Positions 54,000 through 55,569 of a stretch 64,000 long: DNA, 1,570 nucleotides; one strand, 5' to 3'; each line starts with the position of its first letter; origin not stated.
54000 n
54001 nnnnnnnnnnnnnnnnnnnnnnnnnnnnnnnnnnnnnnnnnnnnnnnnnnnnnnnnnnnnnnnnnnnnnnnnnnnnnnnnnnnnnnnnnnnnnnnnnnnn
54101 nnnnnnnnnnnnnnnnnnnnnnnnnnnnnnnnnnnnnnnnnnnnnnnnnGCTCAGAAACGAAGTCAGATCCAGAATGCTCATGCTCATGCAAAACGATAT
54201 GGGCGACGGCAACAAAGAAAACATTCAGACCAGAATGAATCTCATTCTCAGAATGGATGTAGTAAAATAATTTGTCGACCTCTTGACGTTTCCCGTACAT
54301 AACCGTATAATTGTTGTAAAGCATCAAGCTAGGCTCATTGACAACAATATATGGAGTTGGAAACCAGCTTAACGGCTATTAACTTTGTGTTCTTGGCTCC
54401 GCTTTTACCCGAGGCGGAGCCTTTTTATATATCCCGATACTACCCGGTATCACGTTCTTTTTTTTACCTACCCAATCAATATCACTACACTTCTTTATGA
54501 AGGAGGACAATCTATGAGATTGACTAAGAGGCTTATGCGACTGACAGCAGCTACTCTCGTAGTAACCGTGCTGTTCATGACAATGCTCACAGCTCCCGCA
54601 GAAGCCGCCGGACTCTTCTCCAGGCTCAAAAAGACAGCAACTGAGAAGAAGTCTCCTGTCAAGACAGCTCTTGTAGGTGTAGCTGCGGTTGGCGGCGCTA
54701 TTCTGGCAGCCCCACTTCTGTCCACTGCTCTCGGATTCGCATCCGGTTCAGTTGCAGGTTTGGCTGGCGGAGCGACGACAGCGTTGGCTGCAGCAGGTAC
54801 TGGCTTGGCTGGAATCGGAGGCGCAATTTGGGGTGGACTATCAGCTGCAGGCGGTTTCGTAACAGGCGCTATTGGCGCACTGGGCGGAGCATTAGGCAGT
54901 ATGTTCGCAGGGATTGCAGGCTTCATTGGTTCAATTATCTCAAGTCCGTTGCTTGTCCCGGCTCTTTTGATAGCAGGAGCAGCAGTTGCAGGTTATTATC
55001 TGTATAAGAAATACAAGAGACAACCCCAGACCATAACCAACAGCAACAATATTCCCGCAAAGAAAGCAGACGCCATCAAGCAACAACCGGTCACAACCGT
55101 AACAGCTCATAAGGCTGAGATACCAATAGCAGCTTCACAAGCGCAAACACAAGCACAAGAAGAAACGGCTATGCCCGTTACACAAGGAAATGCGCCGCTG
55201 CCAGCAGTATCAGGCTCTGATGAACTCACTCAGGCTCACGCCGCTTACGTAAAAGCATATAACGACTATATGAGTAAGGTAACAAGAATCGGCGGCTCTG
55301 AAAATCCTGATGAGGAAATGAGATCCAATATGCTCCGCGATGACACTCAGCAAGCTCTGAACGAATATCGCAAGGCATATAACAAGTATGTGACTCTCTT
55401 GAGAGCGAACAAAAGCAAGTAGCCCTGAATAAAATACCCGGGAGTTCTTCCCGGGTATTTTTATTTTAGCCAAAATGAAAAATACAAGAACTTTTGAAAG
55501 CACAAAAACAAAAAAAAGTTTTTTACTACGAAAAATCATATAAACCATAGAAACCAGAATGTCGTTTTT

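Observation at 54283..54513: Near-consensus promoter followed ~80 nt later by an intrinsic terminator: candidate attenuator leader or small RNA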

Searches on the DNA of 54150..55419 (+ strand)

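Call 6: search_rna_families(source=window, start=54150, end=54650, threshold=evalue, max_evalue=10, show_alignments=3)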
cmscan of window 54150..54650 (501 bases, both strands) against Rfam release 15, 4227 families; matches with E-value up to 10: 4.
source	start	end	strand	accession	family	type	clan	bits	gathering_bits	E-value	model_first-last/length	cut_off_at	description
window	54341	54428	+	RF00022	GcvB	Gene;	-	21.1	42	0.016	1-204/204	no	GcvB RNA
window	54540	54638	+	RF03004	Lacto-phage-1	Gene; sRNA;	-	17.2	50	0.96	1-81/81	no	Lacto-phage-1 RNA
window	54365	54428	+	RF02871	ncS54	Gene; sRNA;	-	15.2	43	1.1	1-79/79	no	Burkholderia sRNA 54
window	54468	54565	-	RF02166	PVT1_3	Gene; lncRNA;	-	9.1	45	6.8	1-95/95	no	Pvt1 oncogene conserved region 3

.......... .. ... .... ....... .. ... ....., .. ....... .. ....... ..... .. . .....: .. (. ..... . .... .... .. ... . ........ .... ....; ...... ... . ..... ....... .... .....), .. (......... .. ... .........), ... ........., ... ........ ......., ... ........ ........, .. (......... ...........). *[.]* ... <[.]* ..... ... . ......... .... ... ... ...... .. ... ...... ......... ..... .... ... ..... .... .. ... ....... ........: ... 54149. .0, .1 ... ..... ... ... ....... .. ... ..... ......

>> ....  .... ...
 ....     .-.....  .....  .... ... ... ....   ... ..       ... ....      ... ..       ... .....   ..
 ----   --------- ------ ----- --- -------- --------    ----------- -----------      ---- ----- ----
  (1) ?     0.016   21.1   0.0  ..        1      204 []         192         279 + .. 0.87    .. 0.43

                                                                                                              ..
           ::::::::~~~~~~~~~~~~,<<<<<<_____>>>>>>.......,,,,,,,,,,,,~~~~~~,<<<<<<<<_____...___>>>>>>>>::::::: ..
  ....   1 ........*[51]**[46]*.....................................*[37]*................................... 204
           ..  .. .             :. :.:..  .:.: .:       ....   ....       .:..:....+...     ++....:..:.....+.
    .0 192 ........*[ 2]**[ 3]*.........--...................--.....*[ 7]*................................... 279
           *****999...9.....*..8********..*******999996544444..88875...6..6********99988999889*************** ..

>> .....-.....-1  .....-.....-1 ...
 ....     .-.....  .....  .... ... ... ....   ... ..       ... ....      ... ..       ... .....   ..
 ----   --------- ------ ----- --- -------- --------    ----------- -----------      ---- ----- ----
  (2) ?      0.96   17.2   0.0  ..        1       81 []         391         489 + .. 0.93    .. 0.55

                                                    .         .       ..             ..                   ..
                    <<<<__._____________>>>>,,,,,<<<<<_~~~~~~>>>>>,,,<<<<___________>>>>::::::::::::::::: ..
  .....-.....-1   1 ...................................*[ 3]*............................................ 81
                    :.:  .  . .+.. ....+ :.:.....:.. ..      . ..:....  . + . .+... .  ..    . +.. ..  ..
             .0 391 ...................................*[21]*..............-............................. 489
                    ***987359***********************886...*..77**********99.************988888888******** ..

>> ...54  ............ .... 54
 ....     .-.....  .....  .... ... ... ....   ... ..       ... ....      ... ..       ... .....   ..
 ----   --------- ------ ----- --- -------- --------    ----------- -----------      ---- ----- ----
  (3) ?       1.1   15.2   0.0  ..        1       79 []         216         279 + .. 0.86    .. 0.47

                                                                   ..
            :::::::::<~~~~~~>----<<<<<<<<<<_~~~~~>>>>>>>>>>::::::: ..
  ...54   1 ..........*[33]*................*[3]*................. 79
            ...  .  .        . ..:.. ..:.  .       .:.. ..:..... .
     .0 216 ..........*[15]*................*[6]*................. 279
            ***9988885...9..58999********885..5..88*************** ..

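Call 75: build_rna_model(alignment_id=A3, structure=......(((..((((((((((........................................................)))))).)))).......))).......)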
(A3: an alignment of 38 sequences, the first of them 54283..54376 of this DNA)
Model R1 built from alignment A3 (38 sequences, 105 columns); structure: as given.
model positions 94; base pairs 13; branch points 0; effective number of sequences 8.49; information 0.608 bits per position. Calibrated on 0.2 Mb of random sequence (short: E-values are rough).
structure used (alignment columns):
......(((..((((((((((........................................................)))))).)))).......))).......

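Call 76: search_with_rna_model(model_id=R1, sources=[window, L009, L010, L011, L012, L013, L014, L015, L016, L017, L018, L019, L020, L021, L022, L023, L024, L025, L026, L027, L028, L029, L030, L031, L032, L033, L034, L035, L036, L037, L038, L039, L040, L042, L043, L044, L045, L046, L047, L048, L049, L050, L051, L052, L053, L054, L055, L056, L057, L058, L059, L060, L061, L062, L065, L066, L067, L068, L070, L071, L073, L074, L075, L076, L077, L078, L079, L080, L081, L082, L083, L084, L085, L092, L093, L094, L095, L096, L097, L099, L100], max_evalue=1, make_alignment=true)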
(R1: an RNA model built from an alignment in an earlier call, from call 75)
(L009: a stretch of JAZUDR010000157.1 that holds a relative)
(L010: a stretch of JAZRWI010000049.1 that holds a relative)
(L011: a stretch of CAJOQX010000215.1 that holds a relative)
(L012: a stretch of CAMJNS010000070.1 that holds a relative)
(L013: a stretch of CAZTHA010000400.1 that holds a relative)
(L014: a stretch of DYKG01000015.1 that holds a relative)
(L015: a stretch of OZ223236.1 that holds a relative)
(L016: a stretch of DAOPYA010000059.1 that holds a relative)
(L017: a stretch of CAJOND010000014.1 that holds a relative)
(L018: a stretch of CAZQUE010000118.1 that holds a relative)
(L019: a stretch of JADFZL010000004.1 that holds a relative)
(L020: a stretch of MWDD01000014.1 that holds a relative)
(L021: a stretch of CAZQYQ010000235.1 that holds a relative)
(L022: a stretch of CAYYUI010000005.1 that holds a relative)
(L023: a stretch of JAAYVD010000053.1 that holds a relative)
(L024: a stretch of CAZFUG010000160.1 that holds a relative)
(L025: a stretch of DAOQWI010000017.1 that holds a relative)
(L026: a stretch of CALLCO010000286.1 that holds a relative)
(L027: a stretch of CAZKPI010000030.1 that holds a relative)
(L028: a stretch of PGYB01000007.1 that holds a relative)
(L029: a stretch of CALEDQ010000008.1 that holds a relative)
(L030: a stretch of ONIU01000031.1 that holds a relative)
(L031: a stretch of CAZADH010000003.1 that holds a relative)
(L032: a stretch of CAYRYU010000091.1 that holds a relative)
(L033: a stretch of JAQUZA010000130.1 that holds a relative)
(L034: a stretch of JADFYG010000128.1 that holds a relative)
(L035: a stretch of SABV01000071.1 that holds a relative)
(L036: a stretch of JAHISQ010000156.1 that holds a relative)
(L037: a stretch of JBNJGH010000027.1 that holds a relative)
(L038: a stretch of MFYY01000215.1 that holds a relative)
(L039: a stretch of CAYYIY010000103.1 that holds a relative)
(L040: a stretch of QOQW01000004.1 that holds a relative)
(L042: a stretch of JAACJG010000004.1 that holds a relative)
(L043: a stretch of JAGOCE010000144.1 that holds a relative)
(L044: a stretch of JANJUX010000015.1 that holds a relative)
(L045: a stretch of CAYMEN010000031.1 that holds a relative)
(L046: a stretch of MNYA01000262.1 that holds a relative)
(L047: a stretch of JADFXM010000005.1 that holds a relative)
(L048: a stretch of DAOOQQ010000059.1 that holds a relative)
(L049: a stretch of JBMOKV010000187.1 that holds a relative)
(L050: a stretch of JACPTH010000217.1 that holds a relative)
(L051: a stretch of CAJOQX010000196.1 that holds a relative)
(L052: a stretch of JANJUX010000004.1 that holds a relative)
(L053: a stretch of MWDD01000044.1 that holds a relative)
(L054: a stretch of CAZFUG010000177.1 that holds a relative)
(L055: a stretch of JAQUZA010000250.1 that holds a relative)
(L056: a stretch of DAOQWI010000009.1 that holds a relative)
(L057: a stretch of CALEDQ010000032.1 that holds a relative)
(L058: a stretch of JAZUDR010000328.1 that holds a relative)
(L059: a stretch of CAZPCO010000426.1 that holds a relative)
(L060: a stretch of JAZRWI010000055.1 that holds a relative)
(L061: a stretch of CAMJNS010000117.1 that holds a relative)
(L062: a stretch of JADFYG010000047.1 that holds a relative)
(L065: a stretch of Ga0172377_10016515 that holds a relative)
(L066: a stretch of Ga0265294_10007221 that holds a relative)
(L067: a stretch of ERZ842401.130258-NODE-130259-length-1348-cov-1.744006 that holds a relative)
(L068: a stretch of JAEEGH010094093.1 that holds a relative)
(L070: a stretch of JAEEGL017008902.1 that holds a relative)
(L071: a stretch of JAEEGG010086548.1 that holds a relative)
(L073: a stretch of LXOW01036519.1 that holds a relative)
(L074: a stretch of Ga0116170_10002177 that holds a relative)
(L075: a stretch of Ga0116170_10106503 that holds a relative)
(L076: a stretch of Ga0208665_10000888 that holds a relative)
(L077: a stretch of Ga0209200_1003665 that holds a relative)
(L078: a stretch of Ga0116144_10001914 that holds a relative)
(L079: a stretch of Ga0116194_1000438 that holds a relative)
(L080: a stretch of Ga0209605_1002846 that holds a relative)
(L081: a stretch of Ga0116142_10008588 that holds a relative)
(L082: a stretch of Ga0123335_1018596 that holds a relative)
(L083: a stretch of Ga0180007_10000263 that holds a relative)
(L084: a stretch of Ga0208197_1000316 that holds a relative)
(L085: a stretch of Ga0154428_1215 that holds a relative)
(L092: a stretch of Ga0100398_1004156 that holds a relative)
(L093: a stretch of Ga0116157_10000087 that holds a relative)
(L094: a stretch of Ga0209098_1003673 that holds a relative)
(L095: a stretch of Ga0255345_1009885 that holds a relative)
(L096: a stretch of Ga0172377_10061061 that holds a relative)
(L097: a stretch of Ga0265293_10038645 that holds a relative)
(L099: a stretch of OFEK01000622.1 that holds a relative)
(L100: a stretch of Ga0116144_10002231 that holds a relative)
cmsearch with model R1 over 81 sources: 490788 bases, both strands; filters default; matches with E-value up to 1: 72.
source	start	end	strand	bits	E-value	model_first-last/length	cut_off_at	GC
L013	1141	1234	+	92.8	7.8e-18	1-94/94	no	0.34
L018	2056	2149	+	90.7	2.3e-17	1-94/94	no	0.34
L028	2716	2807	+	90.3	2.9e-17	1-94/94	no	0.38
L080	1721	1812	+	90.1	3.1e-17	1-94/94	no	0.35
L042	2721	2812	+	89.6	4.2e-17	1-94/94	no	0.35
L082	1721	1812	+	89.6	4.2e-17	1-94/94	no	0.35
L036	638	729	+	89.3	4.7e-17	1-94/94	no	0.34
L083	642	733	+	89.3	4.7e-17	1-94/94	no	0.34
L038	2716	2807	+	89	5.7e-17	1-94/94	no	0.38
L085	420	511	+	89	5.7e-17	1-94/94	no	0.38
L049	138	231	+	85.6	3.3e-16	1-94/94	no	0.35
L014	2715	2808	+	83.4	1.1e-15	1-94/94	no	0.37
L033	1793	1883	+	81.2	3.3e-15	1-94/94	no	0.37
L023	2682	2775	+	78.2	1.6e-14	1-94/94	no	0.48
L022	1530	1621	+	77.8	2e-14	1-94/94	no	0.36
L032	2648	2739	+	76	5.1e-14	1-94/94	no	0.5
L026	2718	2809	+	75.8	5.5e-14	1-94/94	no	0.47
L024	2732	2824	+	75.4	7e-14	1-94/94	no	0.37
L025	783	875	+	75.4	7e-14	1-94/94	no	0.37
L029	2711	2803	+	75.4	7e-14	1-94/94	no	0.37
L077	1732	1824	+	75.4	7e-14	1-94/94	no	0.37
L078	197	289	+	75.4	7e-14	1-94/94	no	0.37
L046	1216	1309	+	75.2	7.8e-14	1-94/94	no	0.48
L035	2703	2793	+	75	8.4e-14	1-94/94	no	0.38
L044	2733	2825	+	74.6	1e-13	1-94/94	no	0.37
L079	1732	1824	+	74.6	1e-13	1-94/94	no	0.37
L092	1242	1335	+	73.7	1.7e-13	1-94/94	no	0.47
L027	2691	2783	+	71.8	4.5e-13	1-94/94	no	0.47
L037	2312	2404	+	70.4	9.5e-13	1-94/94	no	0.31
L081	811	903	+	70.2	1.1e-12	1-94/94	no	0.4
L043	1503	1596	+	69.8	1.3e-12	1-94/94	no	0.47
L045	1858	1951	+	69.8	1.3e-12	1-94/94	no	0.47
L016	2697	2789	+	68.7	2.3e-12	1-94/94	no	0.39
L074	1697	1789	+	68.7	2.3e-12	1-94/94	no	0.39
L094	1697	1789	+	68.7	2.3e-12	1-94/94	no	0.39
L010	2735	2831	+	67.7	3.8e-12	1-94/94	no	0.3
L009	1728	1824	+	67.1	5.3e-12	1-94/94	no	0.3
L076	1731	1823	+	67.1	5.3e-12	1-94/94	no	0.45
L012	2553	2648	+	67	5.8e-12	1-94/94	no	0.27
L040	2715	2806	+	66.4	7.8e-12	1-94/94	no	0.55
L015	2698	2790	+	66.3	8.3e-12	1-94/94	no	0.31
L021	1828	1920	+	65.3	1.4e-11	1-94/94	no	0.45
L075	229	321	+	65.3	1.4e-11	1-94/94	no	0.45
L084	1723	1816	+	64.7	1.9e-11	1-94/94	no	0.5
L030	2721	2816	+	62.3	6.5e-11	1-94/94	no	0.28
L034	2573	2665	+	62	7.6e-11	1-94/94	no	0.39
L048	2724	2817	+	61.3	1.1e-10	1-94/94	no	0.51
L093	1724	1817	+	61.3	1.1e-10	1-94/94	no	0.51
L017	2732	2832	+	60.1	2.1e-10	1-94/94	no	0.29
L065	1429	1520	+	60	2.2e-10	1-94/94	no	0.26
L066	1741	1832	+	60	2.2e-10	1-94/94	no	0.26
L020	2741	2832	+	59.8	2.5e-10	1-94/94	no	0.25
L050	570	665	+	58.7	4.3e-10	1-94/94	no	0.36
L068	258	353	+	54.9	3.2e-09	1-94/94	no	0.28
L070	1722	1817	+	54.9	3.2e-09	1-94/94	no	0.28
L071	1647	1742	+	54.9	3.2e-09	1-94/94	no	0.28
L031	2704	2797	+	53.8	5.7e-09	1-94/94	no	0.49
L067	136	235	+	53.8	5.7e-09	1-94/94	no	0.31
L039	1887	1981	+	50.6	3.1e-08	1-94/94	no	0.41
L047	2739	2826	+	47.9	1.3e-07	1-94/94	no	0.33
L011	1553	1647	+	47.1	1.9e-07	1-94/94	no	0.23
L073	1378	1465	+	41.1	4.5e-06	1-94/94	no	0.26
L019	2784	2855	+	23.5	0.044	1-94/94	no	0.29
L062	2653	2721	+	23.1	0.055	1-94/94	no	0.3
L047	42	123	+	22.2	0.085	1-94/94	no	0.3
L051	2718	2803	+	21.9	0.1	1-94/94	no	0.28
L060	2672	2756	+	21.6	0.12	1-94/94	no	0.26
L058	2689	2773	+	20.3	0.23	1-94/94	no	0.27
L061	1048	1145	+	18.7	0.55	1-94/94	no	0.34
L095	1677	1755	+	17.9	0.85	1-94/94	no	0.33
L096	1261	1339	+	17.9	0.85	1-94/94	no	0.33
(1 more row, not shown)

Alignment A4: 72 matches aligned to the model, 134 columns, each read 5' to 3' on its own strand. Consensus structure (alignment columns), stored with it:
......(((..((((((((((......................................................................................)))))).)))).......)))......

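Call 79: search_with_rna_model(model_id=R1, sources=[window, L009, L010, L011, L012, L013, L014, L015, L016, L017, L018, L020, L021, L022, L023, L024, L026, L027, L028, L030, L031, L032, L033, L034, L035, L036, L037, L038, L039, L040, L042, L043, L044, L046, L047, L048, L049, L050, L065, L067, L068, L073, L076, L079, L080, L081, L084], max_evalue=0.0001, make_alignment=true)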
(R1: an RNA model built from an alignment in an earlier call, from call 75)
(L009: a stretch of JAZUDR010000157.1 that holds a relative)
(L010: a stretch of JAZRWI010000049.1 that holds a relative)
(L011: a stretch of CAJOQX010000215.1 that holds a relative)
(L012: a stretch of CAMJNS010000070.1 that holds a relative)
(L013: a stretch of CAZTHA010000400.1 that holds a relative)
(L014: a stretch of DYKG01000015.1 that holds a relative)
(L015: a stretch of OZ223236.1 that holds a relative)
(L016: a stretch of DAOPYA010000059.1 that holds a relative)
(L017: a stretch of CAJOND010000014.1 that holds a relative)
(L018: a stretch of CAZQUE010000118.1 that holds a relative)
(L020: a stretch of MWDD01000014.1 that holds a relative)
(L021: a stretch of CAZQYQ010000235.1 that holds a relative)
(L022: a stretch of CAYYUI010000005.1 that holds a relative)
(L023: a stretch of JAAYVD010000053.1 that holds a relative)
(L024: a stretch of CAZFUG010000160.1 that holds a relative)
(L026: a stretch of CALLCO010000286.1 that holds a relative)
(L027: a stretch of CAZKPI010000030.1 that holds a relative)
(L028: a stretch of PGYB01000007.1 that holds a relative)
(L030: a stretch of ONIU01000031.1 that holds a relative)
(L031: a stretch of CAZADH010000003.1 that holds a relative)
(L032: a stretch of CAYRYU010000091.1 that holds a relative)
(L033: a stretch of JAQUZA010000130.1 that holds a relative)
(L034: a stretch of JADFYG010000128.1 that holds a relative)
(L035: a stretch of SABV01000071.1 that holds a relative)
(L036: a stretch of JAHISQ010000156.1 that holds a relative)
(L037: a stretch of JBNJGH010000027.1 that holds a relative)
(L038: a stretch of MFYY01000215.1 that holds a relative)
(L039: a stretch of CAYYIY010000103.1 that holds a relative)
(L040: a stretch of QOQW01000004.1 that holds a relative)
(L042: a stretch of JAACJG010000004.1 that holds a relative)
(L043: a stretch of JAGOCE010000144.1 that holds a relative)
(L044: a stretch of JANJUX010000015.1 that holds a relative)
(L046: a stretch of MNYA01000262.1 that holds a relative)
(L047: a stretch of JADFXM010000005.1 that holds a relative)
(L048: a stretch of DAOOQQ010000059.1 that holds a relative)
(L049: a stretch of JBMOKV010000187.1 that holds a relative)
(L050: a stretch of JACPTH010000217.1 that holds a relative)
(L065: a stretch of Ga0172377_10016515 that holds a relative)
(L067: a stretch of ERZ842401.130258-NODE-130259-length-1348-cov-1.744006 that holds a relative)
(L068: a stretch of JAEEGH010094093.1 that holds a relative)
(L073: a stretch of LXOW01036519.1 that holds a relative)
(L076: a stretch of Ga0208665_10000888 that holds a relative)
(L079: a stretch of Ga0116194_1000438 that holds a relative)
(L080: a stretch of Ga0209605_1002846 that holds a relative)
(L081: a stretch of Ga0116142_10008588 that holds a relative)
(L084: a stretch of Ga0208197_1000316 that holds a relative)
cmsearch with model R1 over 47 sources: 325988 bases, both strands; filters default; matches with E-value up to 0.0001: 47.
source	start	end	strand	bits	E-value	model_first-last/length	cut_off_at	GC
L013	1141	1234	+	92.8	5.2e-18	1-94/94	no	0.34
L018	2056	2149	+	90.7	1.5e-17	1-94/94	no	0.34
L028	2716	2807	+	90.3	1.9e-17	1-94/94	no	0.38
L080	1721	1812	+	90.1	2.1e-17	1-94/94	no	0.35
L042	2721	2812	+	89.6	2.8e-17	1-94/94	no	0.35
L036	638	729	+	89.3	3.1e-17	1-94/94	no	0.34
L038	2716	2807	+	89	3.8e-17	1-94/94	no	0.38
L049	138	231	+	85.6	2.2e-16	1-94/94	no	0.35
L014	2715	2808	+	83.4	7e-16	1-94/94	no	0.37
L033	1793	1883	+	81.2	2.2e-15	1-94/94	no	0.37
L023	2682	2775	+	78.2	1e-14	1-94/94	no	0.48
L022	1530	1621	+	77.8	1.3e-14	1-94/94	no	0.36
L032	2648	2739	+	76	3.4e-14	1-94/94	no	0.5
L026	2718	2809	+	75.8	3.7e-14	1-94/94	no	0.47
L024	2732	2824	+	75.4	4.6e-14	1-94/94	no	0.37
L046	1216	1309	+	75.2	5.2e-14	1-94/94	no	0.48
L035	2703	2793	+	75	5.6e-14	1-94/94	no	0.38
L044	2733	2825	+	74.6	6.9e-14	1-94/94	no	0.37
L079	1732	1824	+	74.6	6.9e-14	1-94/94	no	0.37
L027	2691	2783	+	71.8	3e-13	1-94/94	no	0.47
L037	2312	2404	+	70.4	6.3e-13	1-94/94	no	0.31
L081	811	903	+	70.2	7.2e-13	1-94/94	no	0.4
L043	1503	1596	+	69.8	8.6e-13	1-94/94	no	0.47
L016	2697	2789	+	68.7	1.6e-12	1-94/94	no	0.39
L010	2735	2831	+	67.7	2.5e-12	1-94/94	no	0.3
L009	1728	1824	+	67.1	3.5e-12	1-94/94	no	0.3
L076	1731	1823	+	67.1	3.5e-12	1-94/94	no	0.45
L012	2553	2648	+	67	3.8e-12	1-94/94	no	0.27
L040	2715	2806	+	66.4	5.2e-12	1-94/94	no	0.55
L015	2698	2790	+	66.3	5.5e-12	1-94/94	no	0.31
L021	1828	1920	+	65.3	9.3e-12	1-94/94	no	0.45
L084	1723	1816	+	64.7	1.3e-11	1-94/94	no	0.5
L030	2721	2816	+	62.3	4.3e-11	1-94/94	no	0.28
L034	2573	2665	+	62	5.1e-11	1-94/94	no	0.39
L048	2724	2817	+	61.3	7.3e-11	1-94/94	no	0.51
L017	2732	2832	+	60.1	1.4e-10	1-94/94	no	0.29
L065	1429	1520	+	60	1.5e-10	1-94/94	no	0.26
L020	2741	2832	+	59.8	1.7e-10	1-94/94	no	0.25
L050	570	665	+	58.7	2.8e-10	1-94/94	no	0.36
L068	258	353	+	54.9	2.1e-09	1-94/94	no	0.28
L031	2704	2797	+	53.8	3.8e-09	1-94/94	no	0.49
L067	136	235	+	53.8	3.8e-09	1-94/94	no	0.31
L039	1887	1981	+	50.6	2.1e-08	1-94/94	no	0.41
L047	2739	2826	+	47.9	8.4e-08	1-94/94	no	0.33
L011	1553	1647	+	47.1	1.3e-07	1-94/94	no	0.23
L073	1378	1465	+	41.1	3e-06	1-94/94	no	0.26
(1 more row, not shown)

Alignment A5: 47 matches aligned to the model, 105 columns, each read 5' to 3' on its own strand. Consensus structure (alignment columns), stored with it:
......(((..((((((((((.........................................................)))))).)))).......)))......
